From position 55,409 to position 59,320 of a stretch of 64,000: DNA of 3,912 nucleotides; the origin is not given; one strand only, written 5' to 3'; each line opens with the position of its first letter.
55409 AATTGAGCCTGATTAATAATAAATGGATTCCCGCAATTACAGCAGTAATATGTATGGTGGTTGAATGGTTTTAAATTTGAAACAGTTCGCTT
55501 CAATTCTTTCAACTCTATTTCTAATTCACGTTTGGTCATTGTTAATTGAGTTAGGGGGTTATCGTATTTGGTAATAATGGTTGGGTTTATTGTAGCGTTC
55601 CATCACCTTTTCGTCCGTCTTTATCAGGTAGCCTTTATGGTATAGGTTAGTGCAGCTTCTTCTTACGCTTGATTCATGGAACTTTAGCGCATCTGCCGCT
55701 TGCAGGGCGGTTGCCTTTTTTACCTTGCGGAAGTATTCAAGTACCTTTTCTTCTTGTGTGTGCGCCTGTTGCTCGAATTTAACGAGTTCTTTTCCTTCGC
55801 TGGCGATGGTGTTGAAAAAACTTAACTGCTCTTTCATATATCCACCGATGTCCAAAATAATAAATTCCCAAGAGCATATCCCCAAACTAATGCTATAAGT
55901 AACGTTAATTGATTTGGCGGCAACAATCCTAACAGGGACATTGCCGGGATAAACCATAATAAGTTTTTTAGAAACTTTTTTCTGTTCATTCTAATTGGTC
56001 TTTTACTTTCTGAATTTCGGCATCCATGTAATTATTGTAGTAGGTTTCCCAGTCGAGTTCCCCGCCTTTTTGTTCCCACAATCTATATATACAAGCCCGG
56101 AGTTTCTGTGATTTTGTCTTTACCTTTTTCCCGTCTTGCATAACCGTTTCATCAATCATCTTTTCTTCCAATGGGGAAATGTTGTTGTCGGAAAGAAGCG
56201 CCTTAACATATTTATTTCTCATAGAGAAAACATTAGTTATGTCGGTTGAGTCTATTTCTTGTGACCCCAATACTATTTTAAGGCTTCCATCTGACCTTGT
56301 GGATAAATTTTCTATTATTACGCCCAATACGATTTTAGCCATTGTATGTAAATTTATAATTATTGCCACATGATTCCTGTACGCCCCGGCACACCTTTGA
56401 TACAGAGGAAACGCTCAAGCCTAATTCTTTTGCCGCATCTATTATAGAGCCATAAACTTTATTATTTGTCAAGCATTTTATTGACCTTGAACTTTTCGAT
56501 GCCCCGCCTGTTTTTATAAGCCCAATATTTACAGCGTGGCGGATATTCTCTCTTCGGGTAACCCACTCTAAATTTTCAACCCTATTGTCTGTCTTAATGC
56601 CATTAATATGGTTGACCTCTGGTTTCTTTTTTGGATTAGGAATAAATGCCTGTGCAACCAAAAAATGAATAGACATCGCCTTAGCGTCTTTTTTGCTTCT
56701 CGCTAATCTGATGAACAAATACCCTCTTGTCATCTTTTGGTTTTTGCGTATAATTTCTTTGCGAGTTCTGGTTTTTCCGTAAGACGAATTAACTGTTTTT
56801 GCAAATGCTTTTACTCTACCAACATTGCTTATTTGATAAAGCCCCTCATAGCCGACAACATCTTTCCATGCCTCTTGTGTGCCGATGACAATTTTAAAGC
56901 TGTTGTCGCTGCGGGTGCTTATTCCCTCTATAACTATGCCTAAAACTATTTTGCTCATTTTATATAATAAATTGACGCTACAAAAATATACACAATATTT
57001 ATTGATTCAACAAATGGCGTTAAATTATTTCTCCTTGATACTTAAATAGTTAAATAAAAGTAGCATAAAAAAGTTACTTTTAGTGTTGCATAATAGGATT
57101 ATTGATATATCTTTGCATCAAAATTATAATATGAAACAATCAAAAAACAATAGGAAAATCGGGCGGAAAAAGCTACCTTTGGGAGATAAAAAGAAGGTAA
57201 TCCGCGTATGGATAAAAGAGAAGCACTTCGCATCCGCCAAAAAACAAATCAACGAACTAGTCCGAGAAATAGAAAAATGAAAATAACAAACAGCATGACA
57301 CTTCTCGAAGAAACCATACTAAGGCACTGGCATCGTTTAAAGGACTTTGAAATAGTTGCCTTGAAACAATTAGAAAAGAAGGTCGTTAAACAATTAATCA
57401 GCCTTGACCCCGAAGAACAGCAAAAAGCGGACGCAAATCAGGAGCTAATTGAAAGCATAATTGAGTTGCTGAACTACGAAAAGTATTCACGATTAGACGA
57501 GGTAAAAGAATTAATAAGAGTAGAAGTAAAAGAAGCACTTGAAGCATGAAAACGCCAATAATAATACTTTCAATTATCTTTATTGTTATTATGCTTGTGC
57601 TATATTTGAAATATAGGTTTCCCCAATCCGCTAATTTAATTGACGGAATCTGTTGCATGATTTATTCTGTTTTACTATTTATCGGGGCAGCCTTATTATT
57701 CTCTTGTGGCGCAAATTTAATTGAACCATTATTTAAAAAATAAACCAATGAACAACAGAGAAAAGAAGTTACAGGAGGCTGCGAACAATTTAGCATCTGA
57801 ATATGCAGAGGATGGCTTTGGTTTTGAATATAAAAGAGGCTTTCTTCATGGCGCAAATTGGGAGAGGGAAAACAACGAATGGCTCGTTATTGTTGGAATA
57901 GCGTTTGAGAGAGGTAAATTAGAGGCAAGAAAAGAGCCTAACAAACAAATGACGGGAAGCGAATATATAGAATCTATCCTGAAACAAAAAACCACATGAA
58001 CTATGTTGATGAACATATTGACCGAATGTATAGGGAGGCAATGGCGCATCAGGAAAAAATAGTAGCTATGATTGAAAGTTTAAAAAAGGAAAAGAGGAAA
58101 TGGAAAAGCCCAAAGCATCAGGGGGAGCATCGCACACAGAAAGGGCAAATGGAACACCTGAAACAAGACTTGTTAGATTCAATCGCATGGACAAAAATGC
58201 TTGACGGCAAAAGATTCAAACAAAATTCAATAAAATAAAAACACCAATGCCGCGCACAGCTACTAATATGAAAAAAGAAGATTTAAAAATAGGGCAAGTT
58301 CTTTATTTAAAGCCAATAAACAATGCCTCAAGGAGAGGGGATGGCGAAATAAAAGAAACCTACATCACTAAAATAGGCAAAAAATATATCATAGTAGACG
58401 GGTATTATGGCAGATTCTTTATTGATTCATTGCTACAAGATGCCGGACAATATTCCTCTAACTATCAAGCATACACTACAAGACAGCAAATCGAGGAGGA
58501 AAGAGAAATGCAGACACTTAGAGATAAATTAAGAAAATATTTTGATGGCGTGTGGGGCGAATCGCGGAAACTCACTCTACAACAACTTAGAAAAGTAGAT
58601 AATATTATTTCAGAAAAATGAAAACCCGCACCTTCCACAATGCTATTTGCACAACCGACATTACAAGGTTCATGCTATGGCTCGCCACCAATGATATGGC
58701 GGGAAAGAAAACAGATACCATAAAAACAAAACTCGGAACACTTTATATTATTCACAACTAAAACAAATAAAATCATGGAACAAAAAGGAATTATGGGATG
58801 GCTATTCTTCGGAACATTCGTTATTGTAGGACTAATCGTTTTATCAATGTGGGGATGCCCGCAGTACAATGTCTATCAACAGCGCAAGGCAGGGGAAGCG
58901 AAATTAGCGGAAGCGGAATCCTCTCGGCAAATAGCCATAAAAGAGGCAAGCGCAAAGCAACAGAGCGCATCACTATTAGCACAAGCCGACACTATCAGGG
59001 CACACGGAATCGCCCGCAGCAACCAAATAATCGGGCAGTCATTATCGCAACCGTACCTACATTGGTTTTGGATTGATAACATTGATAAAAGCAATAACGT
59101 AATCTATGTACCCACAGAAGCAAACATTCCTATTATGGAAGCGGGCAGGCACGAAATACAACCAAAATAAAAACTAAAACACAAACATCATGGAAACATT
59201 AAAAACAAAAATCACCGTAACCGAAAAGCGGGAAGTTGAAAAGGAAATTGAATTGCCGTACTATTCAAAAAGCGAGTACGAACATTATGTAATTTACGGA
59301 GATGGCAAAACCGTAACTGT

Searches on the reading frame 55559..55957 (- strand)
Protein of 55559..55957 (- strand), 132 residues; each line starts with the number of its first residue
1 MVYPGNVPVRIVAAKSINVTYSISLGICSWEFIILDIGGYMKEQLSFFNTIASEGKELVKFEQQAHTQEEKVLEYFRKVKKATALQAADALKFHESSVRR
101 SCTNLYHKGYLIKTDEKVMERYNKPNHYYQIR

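Call 20: search_protein_families(library=pfam, proteins=[window:55559-55957:-], max_evalue=0.01)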
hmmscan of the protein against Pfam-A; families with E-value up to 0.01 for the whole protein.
window:55559-55957:- (132 aa): 1 family
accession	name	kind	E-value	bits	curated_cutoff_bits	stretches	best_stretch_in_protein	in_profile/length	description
PF14090.12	HTH_39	-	0.00036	20.8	21.3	1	67-119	1-51/70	Winged helix-turn-helix domain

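Call 44: find_homologous_proteins(query=window:55559-55957:-)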
Query window:55559-55957:- (132 aa): 3 proteins with E <= 0.001 among 5 candidates.
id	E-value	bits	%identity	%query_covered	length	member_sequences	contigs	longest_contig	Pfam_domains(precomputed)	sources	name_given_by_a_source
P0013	3.9e-45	171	100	61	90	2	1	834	-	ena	-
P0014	8.6e-36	141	72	70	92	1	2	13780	-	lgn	-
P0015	1.3e-5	43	36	70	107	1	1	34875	-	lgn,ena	-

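Call 45: find_encoding_contigs(protein=P0015, flank=10000)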
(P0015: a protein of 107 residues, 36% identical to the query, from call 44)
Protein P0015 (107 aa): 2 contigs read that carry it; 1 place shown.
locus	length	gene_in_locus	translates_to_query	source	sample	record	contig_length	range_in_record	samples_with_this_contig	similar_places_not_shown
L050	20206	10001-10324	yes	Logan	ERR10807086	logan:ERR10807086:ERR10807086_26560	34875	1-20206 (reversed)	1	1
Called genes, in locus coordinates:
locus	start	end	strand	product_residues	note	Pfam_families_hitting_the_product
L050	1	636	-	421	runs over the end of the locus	PF06074:Portal_Mu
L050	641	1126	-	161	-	PF07030:Phage_Mu_Gp36 (weak)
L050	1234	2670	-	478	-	-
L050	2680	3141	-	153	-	PF02796:HTH_7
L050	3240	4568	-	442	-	PF17293:Arm-DNA-bind_5 (weak), PF13102:Phage_int_SAM_5, PF00589:Phage_integrase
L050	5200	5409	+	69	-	-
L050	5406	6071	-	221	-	-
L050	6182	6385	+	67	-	-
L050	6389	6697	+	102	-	PF03492:Methyltransf_7 (faint)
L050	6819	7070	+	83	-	-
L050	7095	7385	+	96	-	-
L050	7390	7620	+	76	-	-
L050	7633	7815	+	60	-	-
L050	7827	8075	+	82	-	-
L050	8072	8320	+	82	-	-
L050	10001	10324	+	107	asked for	-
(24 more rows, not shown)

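Call 50: search_protein_families(library=phrogs, proteins=[window:55559-55957:-], max_evalue=0.001)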
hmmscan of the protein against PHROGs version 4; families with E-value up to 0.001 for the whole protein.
window:55559-55957:- (132 aa): 6 families
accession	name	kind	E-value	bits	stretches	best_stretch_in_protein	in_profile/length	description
phrog_9069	-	unknown function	2.4e-18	67.2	1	45-131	7-98/99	-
phrog_1123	-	unknown function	2.7e-05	25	1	67-131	32-96/112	-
phrog_633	-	transcription regulation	3.5e-05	25.2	1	67-127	2-62/111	transcriptional regulator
phrog_5978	-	unknown function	6.4e-05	23.2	1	44-122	274-352/364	-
phrog_2440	-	transcription regulation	0.00015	22.7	1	70-131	31-87/126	transcriptional regulator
phrog_4973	-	unknown function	0.00062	20.7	1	62-129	63-128/149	-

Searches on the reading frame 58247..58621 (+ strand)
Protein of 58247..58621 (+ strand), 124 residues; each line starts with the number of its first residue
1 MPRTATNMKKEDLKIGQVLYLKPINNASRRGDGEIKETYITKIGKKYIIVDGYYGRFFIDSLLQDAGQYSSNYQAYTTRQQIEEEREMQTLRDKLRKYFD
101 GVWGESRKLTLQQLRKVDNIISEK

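Call 21: search_protein_families(library=pfam, proteins=[window:58247-58621:+], max_evalue=0.01)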
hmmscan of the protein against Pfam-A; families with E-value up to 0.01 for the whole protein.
window:58247-58621:+ (124 aa): 1 family
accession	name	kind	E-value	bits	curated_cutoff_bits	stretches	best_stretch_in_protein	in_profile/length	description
PF24203.1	Phage_ProQ_C_like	-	5.3e-17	62.9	27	1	8-123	1-111/112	Phage ProQ C-terminal-like domain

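Call 50: search_protein_families(library=phrogs, proteins=[window:58247-58621:+], max_evalue=0.001)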
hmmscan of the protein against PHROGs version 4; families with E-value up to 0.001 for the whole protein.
window:58247-58621:+ (124 aa): 2 families
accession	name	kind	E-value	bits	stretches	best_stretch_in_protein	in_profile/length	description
phrog_3032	-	unknown function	3.6e-22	80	1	8-123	2-119/123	-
phrog_19594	-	unknown function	2.4e-09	38.2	1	5-123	7-122/123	-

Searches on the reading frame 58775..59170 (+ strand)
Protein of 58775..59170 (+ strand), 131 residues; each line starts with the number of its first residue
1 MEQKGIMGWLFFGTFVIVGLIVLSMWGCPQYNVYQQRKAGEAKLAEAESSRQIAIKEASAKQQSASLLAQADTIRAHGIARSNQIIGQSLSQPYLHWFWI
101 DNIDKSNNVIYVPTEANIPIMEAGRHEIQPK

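Call 21: search_protein_families(library=pfam, proteins=[window:58775-59170:+], max_evalue=0.01)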
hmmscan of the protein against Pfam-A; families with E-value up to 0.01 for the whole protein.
window:58775-59170:+ (131 aa): 0 families

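Call 50: search_protein_families(library=phrogs, proteins=[window:58775-59170:+], max_evalue=0.001)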
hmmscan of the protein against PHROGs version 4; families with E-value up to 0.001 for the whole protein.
window:58775-59170:+ (131 aa): 1 family
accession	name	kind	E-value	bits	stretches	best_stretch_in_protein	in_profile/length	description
phrog_11227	-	other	2.9e-44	151.3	1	13-127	15-133/138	protease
